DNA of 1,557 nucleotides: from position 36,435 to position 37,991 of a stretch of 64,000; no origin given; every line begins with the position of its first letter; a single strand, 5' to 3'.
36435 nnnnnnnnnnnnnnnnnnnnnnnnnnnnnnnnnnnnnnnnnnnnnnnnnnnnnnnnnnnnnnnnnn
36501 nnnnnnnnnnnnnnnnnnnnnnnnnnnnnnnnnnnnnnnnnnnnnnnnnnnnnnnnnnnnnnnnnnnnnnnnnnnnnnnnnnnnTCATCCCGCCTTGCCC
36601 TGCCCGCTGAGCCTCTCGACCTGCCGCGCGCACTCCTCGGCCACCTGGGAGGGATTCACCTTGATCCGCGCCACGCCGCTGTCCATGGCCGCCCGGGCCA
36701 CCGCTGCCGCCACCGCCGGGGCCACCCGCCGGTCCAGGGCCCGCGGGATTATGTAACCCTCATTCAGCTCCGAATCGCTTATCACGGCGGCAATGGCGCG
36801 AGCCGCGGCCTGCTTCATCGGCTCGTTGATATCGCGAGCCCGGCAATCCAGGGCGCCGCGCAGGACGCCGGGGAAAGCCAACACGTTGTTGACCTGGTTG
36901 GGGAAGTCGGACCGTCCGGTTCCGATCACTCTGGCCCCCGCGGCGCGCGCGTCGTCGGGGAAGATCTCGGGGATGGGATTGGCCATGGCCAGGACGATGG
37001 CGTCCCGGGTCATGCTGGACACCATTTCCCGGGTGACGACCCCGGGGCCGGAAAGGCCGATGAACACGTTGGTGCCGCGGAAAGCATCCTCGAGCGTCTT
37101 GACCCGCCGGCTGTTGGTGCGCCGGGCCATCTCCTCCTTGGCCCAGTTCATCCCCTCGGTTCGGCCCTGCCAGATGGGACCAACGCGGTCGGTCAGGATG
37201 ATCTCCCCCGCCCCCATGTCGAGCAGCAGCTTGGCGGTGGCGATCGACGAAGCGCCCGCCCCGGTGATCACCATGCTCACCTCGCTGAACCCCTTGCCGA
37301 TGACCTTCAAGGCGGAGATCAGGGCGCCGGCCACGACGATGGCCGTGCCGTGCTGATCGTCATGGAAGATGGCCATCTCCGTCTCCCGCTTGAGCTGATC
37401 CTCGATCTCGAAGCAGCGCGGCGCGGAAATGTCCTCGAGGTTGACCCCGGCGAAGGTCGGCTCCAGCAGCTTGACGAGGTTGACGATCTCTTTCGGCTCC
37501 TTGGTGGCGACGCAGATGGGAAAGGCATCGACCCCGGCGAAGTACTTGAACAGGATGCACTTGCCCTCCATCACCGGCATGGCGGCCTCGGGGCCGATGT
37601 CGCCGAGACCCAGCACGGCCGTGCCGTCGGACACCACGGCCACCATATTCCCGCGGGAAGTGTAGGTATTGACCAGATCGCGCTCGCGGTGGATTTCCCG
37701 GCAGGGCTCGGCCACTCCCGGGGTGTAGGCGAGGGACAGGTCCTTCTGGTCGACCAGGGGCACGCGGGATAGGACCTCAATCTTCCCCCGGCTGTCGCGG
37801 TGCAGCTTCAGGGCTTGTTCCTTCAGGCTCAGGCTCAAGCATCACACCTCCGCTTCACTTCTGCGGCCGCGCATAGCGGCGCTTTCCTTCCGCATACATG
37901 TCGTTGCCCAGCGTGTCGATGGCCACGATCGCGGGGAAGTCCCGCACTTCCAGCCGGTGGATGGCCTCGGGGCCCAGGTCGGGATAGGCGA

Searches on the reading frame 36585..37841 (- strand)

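Call 55: search_protein_families(library=pfam, proteins=[window:36585-37841:-], max_evalue=0.00001)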
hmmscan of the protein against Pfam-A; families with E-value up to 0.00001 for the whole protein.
window:36585-37841:- (418 aa): 2 families
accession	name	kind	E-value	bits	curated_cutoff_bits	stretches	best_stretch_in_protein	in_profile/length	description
PF00390.24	malic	-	3.5e-31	108.9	23.1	1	19-114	2-118/182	Malic enzyme, N-terminal domain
PF03949.21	Malic_M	-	9e-20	71.5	23.5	1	165-385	3-257/258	Malic enzyme, NAD binding domain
